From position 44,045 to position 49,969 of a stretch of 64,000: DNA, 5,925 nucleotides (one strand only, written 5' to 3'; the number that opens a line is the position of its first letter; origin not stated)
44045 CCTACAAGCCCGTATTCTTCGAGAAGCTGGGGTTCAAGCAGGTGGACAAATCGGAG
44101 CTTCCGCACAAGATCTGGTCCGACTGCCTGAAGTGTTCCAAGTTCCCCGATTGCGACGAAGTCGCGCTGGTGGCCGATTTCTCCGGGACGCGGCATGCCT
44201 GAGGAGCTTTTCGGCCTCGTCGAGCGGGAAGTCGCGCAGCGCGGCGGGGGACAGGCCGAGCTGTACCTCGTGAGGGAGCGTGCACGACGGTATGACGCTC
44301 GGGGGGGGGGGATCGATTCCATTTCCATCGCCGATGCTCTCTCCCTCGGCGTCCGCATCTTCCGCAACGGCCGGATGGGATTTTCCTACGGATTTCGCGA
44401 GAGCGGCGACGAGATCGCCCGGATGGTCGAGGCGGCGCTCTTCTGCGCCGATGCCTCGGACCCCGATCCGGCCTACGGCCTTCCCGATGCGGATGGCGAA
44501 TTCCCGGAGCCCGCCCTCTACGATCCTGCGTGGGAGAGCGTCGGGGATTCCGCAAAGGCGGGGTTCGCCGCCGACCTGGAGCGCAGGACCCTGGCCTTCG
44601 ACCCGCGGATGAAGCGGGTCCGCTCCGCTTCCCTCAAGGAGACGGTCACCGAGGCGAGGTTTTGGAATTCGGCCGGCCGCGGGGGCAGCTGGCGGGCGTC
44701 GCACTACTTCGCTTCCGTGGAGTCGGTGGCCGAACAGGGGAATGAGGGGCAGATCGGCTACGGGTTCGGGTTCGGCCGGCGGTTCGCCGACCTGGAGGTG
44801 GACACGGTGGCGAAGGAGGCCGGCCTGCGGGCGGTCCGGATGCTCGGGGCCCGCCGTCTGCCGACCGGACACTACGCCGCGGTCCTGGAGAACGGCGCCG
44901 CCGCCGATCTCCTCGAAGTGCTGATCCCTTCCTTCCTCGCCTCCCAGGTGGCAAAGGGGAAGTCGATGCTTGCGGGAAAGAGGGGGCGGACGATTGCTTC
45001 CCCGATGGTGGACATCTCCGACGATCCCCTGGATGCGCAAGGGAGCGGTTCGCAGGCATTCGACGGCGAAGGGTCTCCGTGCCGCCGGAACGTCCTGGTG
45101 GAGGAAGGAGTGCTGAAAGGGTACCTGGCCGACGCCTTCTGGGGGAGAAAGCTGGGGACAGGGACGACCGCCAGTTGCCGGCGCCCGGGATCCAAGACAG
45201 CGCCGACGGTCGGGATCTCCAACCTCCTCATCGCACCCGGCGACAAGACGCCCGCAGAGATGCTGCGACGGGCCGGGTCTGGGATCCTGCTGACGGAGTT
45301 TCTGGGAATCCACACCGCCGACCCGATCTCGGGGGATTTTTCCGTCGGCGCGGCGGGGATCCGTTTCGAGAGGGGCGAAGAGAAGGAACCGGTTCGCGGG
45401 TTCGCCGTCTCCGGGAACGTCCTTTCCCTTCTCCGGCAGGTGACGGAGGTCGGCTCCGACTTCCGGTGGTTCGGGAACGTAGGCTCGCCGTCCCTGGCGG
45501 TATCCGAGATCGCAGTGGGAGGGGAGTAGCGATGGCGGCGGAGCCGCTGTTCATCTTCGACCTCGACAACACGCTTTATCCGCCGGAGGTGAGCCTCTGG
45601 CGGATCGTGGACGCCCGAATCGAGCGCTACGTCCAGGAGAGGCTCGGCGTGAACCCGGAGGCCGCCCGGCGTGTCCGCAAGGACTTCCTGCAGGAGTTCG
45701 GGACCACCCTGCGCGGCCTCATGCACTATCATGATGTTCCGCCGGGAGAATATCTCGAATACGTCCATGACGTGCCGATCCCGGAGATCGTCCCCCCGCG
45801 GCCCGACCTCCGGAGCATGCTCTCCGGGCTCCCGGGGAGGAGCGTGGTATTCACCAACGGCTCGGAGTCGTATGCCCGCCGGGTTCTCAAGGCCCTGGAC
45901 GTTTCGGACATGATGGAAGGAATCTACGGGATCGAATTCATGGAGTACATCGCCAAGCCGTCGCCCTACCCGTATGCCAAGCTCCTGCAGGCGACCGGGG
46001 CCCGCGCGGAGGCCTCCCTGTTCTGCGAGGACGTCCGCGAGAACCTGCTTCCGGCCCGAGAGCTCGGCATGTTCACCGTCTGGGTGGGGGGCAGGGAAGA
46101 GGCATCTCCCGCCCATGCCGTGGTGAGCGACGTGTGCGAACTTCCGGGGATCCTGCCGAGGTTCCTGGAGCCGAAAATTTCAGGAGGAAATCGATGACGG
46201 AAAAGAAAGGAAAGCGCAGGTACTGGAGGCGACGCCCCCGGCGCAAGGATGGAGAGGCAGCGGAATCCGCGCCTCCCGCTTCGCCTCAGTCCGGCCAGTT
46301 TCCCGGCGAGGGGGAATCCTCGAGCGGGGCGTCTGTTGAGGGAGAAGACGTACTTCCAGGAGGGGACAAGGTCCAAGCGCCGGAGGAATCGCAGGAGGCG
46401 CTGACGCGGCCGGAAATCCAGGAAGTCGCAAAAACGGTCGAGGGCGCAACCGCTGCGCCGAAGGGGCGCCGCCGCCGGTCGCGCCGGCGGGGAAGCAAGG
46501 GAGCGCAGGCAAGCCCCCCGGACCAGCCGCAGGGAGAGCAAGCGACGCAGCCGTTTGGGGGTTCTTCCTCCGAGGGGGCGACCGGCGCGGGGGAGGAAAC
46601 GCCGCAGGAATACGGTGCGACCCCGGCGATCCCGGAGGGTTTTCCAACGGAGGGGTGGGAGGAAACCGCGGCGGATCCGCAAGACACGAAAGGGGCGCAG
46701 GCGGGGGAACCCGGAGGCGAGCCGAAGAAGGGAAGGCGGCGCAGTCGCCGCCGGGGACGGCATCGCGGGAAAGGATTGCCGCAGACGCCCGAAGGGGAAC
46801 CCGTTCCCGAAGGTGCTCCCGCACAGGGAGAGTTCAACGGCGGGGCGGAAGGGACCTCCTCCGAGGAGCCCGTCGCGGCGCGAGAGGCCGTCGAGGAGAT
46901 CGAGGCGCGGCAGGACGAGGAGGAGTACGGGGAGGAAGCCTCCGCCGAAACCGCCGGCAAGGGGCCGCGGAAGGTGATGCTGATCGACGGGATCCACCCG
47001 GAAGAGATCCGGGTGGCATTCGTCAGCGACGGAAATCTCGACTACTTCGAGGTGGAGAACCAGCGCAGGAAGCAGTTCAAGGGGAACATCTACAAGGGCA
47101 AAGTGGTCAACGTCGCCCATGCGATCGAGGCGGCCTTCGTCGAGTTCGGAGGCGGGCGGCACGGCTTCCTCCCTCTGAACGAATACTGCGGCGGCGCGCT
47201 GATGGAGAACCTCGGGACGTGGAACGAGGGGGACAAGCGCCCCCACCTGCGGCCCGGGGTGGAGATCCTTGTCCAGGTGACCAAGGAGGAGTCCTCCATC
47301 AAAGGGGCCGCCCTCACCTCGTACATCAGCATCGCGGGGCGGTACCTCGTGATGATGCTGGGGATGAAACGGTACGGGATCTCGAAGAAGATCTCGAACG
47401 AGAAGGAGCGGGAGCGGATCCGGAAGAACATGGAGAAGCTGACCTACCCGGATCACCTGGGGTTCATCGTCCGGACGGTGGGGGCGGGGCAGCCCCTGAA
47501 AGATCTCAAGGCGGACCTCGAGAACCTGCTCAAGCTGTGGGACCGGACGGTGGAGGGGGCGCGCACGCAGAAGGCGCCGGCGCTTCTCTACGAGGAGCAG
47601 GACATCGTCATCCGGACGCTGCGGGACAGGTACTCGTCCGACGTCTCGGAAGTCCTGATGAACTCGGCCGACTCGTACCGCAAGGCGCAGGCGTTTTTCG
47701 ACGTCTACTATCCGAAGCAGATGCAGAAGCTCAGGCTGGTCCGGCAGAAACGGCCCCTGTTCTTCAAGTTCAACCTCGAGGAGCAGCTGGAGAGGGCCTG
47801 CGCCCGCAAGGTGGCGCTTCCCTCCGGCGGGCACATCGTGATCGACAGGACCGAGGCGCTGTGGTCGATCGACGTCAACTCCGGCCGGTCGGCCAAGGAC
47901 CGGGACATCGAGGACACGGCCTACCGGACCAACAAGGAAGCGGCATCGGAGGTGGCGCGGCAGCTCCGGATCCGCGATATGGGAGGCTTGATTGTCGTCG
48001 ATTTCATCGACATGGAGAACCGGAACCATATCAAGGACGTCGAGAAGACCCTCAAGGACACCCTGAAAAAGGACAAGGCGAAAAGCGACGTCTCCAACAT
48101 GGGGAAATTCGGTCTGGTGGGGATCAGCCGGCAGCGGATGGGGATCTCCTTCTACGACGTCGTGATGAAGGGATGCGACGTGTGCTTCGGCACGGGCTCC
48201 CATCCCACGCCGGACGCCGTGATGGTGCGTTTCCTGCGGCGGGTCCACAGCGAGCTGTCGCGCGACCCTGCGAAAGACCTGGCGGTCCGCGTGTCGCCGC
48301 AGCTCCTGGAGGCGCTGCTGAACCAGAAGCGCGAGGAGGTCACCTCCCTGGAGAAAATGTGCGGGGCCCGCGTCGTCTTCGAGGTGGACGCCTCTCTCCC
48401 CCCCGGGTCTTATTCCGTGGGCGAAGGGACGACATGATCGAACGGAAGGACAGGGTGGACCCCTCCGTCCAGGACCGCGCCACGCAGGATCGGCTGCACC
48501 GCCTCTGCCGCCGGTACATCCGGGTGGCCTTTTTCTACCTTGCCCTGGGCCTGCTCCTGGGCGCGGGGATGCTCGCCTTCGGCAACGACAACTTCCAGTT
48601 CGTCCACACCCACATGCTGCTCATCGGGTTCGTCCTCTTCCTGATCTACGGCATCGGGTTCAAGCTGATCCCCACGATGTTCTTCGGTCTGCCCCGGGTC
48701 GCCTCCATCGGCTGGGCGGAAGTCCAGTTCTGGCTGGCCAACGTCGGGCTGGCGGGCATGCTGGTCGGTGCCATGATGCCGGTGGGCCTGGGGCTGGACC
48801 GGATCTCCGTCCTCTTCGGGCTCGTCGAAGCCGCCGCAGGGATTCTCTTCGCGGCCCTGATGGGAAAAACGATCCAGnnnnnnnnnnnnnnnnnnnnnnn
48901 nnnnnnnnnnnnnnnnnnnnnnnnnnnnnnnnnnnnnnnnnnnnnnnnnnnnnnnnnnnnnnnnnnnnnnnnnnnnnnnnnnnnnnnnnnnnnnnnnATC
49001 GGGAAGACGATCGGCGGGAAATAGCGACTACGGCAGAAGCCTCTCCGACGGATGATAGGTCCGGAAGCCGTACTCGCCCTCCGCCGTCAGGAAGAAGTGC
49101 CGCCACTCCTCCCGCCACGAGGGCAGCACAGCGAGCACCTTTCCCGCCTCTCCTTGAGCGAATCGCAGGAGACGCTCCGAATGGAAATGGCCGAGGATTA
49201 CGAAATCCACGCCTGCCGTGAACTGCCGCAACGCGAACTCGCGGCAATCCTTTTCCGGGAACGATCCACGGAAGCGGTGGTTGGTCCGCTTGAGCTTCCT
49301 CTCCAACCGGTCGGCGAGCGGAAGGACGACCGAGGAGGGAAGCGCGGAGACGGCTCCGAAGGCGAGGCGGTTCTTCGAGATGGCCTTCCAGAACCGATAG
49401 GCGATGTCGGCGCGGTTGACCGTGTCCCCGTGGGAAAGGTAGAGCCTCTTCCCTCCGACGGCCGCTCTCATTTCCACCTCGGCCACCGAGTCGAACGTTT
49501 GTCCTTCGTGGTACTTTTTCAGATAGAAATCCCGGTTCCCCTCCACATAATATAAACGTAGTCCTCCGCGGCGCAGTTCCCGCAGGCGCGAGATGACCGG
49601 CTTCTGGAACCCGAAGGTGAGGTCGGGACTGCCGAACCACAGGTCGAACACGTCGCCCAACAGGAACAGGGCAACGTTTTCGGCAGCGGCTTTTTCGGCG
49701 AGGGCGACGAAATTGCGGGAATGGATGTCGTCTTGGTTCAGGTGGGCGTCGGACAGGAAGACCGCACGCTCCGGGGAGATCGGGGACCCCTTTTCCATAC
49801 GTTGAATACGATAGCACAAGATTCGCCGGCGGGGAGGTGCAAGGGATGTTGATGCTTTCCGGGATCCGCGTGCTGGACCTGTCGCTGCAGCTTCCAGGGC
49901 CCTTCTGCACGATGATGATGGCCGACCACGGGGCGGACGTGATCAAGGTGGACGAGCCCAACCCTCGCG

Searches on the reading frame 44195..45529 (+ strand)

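Call 39: search_protein_families(library=pfam, max_evalue=0.00001, proteins=[window:44195-45529:+])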
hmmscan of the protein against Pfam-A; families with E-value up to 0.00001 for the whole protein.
window:44195-45529:+ (444 aa): 3 families
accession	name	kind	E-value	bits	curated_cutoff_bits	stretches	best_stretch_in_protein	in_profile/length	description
PF19289.4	PmbA_TldD_3rd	-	1.3e-68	230.9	22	1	224-443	1-220/220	PmbA/TldA metallopeptidase C-terminal domain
PF19290.4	PmbA_TldD_2nd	-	8e-12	46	20.9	1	113-217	3-109/109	PmbA/TldA metallopeptidase central domain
PF01523.21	PmbA_TldD_1st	-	8.5e-11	42.3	20.9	1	21-82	1-62/65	PmbA/TldA metallopeptidase domain 1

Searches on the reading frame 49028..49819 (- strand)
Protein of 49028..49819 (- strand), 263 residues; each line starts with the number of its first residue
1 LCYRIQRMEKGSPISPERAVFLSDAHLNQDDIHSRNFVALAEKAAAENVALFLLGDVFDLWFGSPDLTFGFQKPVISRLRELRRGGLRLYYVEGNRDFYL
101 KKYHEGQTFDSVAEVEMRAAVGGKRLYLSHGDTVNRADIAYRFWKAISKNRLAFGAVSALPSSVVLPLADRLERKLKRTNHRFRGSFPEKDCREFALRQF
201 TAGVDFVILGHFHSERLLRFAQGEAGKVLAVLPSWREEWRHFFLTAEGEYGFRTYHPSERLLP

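Call 40: search_protein_families(library=pfam, max_evalue=0.00001, proteins=[window:49028-49819:-])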
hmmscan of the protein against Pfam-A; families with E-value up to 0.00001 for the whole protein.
window:49028-49819:- (263 aa): 2 families
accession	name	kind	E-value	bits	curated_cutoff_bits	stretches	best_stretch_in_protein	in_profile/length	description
PF00149.33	Metallophos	-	1.4e-07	32.6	21.5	1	19-214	3-190/191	Calcineurin-like phosphoesterase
PF12850.12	Metallophos_2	-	2.2e-06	28.2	27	0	20-135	4-93/154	Calcineurin-like phosphoesterase superfamily domain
